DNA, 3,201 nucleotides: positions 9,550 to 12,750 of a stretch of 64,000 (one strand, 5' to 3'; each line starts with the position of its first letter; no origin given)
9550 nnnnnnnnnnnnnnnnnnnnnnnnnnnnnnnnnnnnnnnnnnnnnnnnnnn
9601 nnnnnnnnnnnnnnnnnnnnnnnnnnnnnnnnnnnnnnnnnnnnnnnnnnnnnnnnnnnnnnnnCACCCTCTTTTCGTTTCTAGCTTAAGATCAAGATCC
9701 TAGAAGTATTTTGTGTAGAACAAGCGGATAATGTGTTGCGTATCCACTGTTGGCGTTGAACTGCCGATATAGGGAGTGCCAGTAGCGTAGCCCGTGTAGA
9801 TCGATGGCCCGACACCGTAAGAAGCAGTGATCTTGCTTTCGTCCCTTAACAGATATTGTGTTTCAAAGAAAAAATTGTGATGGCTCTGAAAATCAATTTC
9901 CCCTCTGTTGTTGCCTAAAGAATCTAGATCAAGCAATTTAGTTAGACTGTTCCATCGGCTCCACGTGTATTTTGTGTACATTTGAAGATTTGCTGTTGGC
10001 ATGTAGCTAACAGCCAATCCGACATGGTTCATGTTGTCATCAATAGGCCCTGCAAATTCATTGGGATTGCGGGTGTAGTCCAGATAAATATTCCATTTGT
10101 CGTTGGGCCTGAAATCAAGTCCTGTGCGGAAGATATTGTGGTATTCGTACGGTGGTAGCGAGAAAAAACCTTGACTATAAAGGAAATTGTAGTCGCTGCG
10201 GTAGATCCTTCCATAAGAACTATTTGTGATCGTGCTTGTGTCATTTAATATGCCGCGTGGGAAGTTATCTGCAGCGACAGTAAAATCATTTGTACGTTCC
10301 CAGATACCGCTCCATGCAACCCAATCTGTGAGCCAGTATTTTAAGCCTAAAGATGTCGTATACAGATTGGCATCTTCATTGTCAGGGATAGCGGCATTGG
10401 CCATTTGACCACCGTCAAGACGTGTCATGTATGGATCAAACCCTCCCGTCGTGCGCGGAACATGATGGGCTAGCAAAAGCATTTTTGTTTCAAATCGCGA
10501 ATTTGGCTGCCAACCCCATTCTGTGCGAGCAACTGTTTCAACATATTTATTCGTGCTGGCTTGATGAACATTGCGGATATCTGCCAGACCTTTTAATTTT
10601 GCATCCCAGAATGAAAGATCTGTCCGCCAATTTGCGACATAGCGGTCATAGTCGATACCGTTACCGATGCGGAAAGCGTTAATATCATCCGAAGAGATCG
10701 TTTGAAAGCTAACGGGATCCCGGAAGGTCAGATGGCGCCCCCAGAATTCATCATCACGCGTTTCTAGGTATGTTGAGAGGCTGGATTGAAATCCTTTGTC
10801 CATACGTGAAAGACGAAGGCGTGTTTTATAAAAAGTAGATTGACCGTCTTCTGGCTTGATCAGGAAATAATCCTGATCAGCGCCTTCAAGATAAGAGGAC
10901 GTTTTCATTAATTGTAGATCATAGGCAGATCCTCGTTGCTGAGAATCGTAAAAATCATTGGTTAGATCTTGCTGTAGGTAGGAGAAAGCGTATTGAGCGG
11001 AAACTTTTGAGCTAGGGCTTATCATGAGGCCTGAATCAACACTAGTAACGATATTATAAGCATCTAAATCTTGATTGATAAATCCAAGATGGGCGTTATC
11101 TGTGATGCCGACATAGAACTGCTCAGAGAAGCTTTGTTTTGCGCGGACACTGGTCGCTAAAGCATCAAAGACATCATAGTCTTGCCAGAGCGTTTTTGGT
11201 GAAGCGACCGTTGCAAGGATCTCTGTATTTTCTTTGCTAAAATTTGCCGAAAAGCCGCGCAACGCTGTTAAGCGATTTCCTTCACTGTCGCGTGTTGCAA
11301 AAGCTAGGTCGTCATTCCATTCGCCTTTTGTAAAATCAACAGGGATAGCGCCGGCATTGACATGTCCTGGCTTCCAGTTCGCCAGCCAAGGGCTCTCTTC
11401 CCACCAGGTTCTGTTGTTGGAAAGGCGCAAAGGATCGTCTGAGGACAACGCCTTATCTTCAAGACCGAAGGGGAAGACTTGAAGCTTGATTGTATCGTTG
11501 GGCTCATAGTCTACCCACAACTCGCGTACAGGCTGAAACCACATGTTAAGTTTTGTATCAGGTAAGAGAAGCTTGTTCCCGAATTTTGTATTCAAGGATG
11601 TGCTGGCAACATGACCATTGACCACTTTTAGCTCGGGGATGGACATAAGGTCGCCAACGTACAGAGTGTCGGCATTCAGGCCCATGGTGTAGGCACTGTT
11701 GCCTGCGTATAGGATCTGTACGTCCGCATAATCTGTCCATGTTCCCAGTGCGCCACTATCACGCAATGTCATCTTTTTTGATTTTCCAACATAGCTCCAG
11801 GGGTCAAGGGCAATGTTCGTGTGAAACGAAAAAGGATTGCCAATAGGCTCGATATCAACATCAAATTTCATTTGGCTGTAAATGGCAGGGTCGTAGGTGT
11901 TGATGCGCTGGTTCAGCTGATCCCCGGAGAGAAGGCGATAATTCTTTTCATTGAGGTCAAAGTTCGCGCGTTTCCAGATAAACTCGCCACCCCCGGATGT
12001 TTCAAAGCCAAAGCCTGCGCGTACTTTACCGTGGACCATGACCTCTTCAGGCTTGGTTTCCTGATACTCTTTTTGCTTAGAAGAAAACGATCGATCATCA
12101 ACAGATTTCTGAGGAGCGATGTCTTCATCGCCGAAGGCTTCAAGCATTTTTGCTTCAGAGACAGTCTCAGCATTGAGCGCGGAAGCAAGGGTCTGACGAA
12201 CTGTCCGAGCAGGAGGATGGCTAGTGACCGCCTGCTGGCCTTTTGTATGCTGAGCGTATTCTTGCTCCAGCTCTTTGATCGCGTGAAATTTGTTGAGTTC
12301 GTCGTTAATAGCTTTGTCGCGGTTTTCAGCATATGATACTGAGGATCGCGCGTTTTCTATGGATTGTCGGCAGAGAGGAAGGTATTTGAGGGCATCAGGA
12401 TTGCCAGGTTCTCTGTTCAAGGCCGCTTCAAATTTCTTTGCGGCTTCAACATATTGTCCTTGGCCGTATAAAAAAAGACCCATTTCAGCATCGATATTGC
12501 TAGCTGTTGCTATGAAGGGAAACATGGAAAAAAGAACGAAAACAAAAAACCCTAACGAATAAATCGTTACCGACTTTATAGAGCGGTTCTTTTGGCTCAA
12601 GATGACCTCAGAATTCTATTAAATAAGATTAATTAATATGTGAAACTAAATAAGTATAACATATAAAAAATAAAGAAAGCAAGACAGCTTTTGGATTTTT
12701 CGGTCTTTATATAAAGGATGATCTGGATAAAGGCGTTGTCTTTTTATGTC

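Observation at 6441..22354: Coherent beta-glucan/cellodextrin utilisation locus in a non-Bacteroidetes diderm: PilZ x2, GH94 phosphorylase, giant OM barrel, ATPase-less ABC importer, secreted GH-A hydrolase, LacI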

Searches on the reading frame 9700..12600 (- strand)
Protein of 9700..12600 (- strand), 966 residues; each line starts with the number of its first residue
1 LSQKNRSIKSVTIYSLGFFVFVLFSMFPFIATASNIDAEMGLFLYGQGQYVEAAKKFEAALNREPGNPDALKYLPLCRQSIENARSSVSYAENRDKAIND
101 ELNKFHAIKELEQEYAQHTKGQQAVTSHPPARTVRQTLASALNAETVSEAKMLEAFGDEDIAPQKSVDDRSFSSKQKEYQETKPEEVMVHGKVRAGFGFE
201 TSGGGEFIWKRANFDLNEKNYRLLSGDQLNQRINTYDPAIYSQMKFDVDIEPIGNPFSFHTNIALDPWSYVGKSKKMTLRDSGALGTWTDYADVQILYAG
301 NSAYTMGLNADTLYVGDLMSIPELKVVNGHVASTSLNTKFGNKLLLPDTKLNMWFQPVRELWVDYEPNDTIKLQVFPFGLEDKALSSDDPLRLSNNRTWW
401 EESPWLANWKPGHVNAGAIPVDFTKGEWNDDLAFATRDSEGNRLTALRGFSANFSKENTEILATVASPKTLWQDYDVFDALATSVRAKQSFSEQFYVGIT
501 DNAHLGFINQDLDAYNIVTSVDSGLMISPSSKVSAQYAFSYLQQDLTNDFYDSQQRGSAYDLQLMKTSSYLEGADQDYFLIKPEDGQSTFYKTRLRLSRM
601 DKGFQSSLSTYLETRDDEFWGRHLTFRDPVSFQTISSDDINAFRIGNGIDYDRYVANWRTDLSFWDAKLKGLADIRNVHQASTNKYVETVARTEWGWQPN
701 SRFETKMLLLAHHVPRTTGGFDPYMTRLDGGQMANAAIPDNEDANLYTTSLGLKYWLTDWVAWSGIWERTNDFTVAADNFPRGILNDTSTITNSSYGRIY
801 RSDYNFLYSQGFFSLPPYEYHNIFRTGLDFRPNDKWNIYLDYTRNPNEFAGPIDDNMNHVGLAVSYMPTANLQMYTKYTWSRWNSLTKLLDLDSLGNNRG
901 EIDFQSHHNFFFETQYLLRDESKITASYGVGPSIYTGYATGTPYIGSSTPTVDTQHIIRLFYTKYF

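Call 3: search_protein_families(library=pfam, proteins=[window:9700-12600:-], max_evalue=0.01)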
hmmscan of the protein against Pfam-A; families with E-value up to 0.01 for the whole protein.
window:9700-12600:- (966 aa): 2 families
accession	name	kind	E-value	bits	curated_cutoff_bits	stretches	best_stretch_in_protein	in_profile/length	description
PF14559.12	TPR_19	-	0.0015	19.2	25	1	44-72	1-29/68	Tetratricopeptide repeat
PF07719.23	TPR_2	-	0.0016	18.8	27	1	40-67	7-34/34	Tetratricopeptide repeat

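Call 9: find_homologous_proteins(query=window:9700-12600:-)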
Query window:9700-12600:- (966 aa): 422 proteins with E <= 0.001 among 8000 candidates; the best 120 are listed.
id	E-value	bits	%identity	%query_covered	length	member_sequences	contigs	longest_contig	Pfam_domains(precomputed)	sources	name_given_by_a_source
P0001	0.0e+0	2247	100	100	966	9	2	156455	-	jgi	-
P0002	0.0e+0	1891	83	100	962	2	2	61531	-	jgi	-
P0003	0.0e+0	1323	59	100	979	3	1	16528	-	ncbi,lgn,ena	ncbi:MAG: hypothetical protein WCX16_03775 [Candidatus Omnitrophota bacterium]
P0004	0.0e+0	1321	61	96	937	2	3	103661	PF07719.24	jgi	-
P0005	0.0e+0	1261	58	99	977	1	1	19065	PF13414.13,PF07719.24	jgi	jgi:tetratricopeptide (TPR) repeat protein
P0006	0.0e+0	1178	55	97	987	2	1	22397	PF13414.13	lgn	-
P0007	0.0e+0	1173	52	98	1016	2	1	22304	PF13414.13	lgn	-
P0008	0.0e+0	1047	49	100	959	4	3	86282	-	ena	-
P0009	0.0e+0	1043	50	97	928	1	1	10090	-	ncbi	-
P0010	0.0e+0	1022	48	99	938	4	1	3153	-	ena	-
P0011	0.0e+0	1022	47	99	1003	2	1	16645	-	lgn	-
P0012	2.2e-291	987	70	63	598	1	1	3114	-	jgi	jgi:hypothetical protein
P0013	2.6e-291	987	50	93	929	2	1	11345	-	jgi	-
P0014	2.9e-247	841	45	99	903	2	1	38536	PF07719.24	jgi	jgi:hypothetical protein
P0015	7.3e-240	817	46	86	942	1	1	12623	-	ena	-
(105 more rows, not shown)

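Call 11: find_related_loci(query=A1, collection=genome_contigs, flank=10000)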
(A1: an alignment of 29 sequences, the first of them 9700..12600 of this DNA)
Query A1 (966 aa) in genome_contigs; peptide patterns used: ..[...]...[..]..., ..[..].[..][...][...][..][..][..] (x = any residue, [..] = any of these).
185 stretches matched a pattern; 156 encode a relative of the query (tblastn E <= 1e-3); the best 80 are kept; 80 distinct loci.
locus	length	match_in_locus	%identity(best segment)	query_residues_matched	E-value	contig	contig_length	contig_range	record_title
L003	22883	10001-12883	92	1-966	0e+0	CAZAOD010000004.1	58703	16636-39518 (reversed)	MAG TPA_asm: uncultured Planctomycetales bacterium isolate binchicken_co173_225 genome assembly, contig: NODE_1782_lengt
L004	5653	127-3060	59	1-966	0e+0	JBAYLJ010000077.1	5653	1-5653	MAG: Candidatus Omnitrophota bacterium isolate SO_2016_LW1_10 scaffold22922_LW64-88_2016, whole genome shotgun sequence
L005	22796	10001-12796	59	36-966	0e+0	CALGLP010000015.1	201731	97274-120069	MAG TPA_asm: uncultured bacterium isolate SRR3330210_bin.157_CONCOCT_v1.1_MAG genome assembly, contig: ERZ724080.77, who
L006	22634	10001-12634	50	69-966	0e+0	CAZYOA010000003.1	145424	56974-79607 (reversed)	MAG TPA_asm: uncultured Planctomycetales bacterium isolate binchicken_co181_631 genome assembly, contig: NODE_60_length_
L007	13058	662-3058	45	161-966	0e+0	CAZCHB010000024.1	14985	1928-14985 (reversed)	MAG TPA_asm: uncultured Planctomycetales bacterium isolate SRP342105_co1_318 genome assembly, contig: NODE_5386_length_1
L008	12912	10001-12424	42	159-966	0e+0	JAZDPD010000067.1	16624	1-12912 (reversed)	MAG: Candidatus Omnitrophota bacterium isolate MEGAHIT-group-0.817 k141_7684082, whole genome shotgun sequence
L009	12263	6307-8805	42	138-966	0e+0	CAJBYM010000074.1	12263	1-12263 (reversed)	MAG: Candidatus Omnitrophica bacterium isolate Loc090907-5m_bin-489 genome assembly, contig: bin-489:074/139, whole geno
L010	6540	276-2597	44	186-966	0e+0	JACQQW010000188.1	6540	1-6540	MAG: Candidatus Omnitrophota bacterium isolate NC_groundwater_1343_Ag_S-0.2um_51_20 S_p2_S4_coassembly_k141_2772477, who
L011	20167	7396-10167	39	18-966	0e+0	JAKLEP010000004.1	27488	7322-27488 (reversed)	MAG: Candidatus Omnitrophota bacterium isolate RA.bin136 RA.bin136_4, whole genome shotgun sequence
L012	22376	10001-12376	43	176-966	0e+0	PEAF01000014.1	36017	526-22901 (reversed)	MAG: Candidatus Omnitrophota bacterium isolate MBPbin6 scaffold64, whole genome shotgun sequence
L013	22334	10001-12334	44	189-966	0e+0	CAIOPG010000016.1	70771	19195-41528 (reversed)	MAG: Candidatus Omnitrophica bacterium isolate Umea1p4_bin-199 genome assembly, contig: bin-199:16/20, whole genome shot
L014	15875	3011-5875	39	13-966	0e+0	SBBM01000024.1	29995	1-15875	MAG: Planctomycetales bacterium isolate Bin_37_1_1 Hy_contig2253, whole genome shotgun sequence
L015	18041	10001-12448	41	154-966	0e+0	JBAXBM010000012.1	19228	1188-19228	MAG: Candidatus Omnitrophota bacterium isolate ELA167 MAG167_12, whole genome shotgun sequence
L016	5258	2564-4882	44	193-966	0e+0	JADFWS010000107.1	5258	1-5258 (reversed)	MAG: Candidatus Omnitrophota bacterium isolate nCal2bin1 nCal2_bin1_NODE_107_length_5258_cov_2.331789, whole genome shot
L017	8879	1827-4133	42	191-966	0e+0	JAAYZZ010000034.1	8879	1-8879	MAG: Elusimicrobia bacterium isolate AS06rmzACSIP_371 86025_AS06, whole genome shotgun sequence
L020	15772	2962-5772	39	5-966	0e+0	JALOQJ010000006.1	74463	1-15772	MAG: Candidatus Omnitrophota bacterium isolate Prado152 scaffold_913, whole genome shotgun sequence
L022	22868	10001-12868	39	9-966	0e+0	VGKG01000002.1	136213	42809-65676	MAG: Candidatus Omnitrophota bacterium isolate M_DeepCast_200m_m2_189 M_DeepCast_200m_m2_189_Ga0194113_10000032, whole g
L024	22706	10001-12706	38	25-966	0e+0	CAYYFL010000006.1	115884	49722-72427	MAG TPA_asm: uncultured Planctomycetia bacterium isolate binchicken_co20_28 genome assembly, contig: NODE_434_length_115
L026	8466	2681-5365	37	19-966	0e+0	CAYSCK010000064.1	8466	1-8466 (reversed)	MAG TPA_asm: uncultured Planctomycetia bacterium isolate binchicken_co220_82 genome assembly, contig: NODE_5581_length_8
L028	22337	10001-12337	41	189-966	0e+0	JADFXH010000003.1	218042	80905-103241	MAG: Candidatus Omnitrophota bacterium isolate nDJH13bin20 nDJH13_bin20_NODE_3_length_218042_cov_7.884143, whole genome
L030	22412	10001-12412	42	162-966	0e+0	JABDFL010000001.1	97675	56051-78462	MAG: Candidatus Omnitrophota bacterium isolate BWOrgControl_Nextera26_MAG2 3300020977.a:Ga0206818_1008, whole genome sho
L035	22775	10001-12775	37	6-966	0e+0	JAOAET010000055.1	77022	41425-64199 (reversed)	MAG: Candidatus Omnitrophota bacterium isolate SKW267 k141_1178559, whole genome shotgun sequence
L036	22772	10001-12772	37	5-966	0e+0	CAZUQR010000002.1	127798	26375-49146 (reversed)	MAG TPA_asm: uncultured Planctomycetia bacterium isolate binchicken_co34_570 genome assembly, contig: NODE_85_length_127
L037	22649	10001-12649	38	4-966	0e+0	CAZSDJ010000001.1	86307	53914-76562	MAG TPA_asm: uncultured Planctomycetia bacterium isolate SRP141376_co2_332 genome assembly, contig: NODE_690_length_8630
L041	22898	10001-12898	37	21-966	0e+0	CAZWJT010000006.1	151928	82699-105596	MAG TPA_asm: uncultured Planctomycetia bacterium isolate binchicken_co115_34 genome assembly, contig: NODE_158_length_15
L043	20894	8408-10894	41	153-966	0e+0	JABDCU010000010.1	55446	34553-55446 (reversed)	MAG: Candidatus Omnitrophota bacterium isolate BWMinControl_Nextera19_MAG3 3300020833.a:Ga0206995_1010, whole genome sho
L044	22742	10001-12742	37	15-966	0e+0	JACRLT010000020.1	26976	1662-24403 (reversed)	MAG: Candidatus Omnitrophota bacterium isolate NC_groundwater_1888_Pr3_B-0.1um_46_13 SR2-18-B1_coassembly_177931, whole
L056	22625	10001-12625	37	18-966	0e+0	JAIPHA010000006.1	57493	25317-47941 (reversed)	MAG: Candidatus Omnitrophota bacterium isolate Tobar13.5m-G63 Tobar13-5m-20mill-C136, whole genome shotgun sequence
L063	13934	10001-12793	37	4-966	7e-180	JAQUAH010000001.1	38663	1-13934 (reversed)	MAG: Candidatus Omnitrophota bacterium isolate STC_8 NODE_2077_length_38663_cov_2.756591_Sandtown_C, whole genome shotgu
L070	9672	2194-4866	37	30-966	1e-176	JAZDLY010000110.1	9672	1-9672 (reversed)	MAG: Candidatus Omnitrophota bacterium isolate MEGAHIT-group-0.624 k141_13289676, whole genome shotgun sequence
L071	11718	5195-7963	36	8-966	4e-176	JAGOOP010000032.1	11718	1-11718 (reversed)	MAG: Candidatus Omnitrophota bacterium isolate Go_SlDig_bin_84 Go_SlDig_16446_length_11718_cov_12.230437, whole genome s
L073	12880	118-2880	36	16-966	1e-175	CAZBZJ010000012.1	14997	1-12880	MAG TPA_asm: uncultured Planctomycetia bacterium isolate SRP141376_co2_349 genome assembly, contig: NODE_7894_length_149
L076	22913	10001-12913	35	38-966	2e-173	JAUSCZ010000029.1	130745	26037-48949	MAG: Candidatus Omnitrophota bacterium isolate E14_concoct.bin.43 E14_k141_860544, whole genome shotgun sequence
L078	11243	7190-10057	36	6-966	1e-171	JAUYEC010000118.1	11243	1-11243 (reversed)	MAG: Candidatus Omnitrophota bacterium isolate C20_metabat.bin.9 C20_k141_492176, whole genome shotgun sequence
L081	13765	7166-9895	34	5-966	8e-168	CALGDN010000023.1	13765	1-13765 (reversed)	MAG TPA_asm: uncultured bacterium isolate DRR093004_bin.110_CONCOCT_v1.1_MAG genome assembly, contig: ERZ1742238.2526, w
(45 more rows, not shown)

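Call 25: search_protein_families(library=ncbifam, proteins=[window:9700-12600:-], max_evalue=0.001)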
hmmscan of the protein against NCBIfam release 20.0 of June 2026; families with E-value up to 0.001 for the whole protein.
window:9700-12600:- (966 aa): 0 families

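Call 31: predict_structure(alignment_id=A1)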
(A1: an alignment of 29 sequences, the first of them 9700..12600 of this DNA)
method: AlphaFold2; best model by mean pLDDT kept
length: 966 residues; sequences in the alignment: 29
mean_pLDDT: 71.6   pTM: 0.65
mean pLDDT of the five models: 71.6, 71.6, 68.5, 68.1, 64.9
residues with pLDDT >= 90: 167; 70-90: 431; 50-70: 173; < 50: 195
segments of 3 or more residues with pLDDT < 50: 1-7, 28-33, 86-95, 118-183, 203-236, 284-286, 392-398, 617-620, 631-635, 778-786, 891-901, 934-954
pLDDT, mean of each block of 10 residues (from residue 1): 48 77 58 66 85 90 84 91 55 50 63 54 31 27 31 31 31 31 58 72 45 38 39 45 70 59 73 90 63 86 74 86 79 82 87 81 75 76 53 47 74 86 85 66 71 86 84 81 89 91 88 90 93 92 82 83 92 85 85 92 71 51 66 50 62 89 91 91 90 92 92 91 73 82 92 93 92 59 54 83 72 79 90 88 78 63 87 86 60 45 66 85 81 48 43 61 82
secondary structure, 60 per line:
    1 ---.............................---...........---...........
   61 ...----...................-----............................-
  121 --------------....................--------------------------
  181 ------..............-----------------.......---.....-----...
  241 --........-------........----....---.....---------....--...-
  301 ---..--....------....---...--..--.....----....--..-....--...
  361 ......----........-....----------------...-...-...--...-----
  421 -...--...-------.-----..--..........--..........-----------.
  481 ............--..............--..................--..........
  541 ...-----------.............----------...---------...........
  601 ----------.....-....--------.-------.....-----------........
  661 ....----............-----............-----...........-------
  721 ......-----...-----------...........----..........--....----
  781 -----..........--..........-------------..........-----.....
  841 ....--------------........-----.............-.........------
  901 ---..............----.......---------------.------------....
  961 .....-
elements in order (helices of 4 or more, strands of 3 or more residues): H4-32 H36-46 H50-63 H68-86 H92-119 H135-154 E187-200 H218-224 H228-232 E243-250 E258-265 E270-273 E277-281 E291-294 E297-299 E308-311 E318-321 E325-327 E334-338 E343-346 E352-355 E358-366 E371-378 E408-410 E413-415 E422-424 E427-429 E447-456 E459-468 E480-492 E495-508 E511-528 E531-543 E555-567 E590-600 H611-615 H617-620 H637-641 E653-664 E669-680 E686-697 E703-713 E721-726 E732-734 E746-756 E761-770 H773-776 E786-795 E798-807 E821-830 E836-844 E859-866 E872-884 H886-894 E904-917 E922-928 E957-965
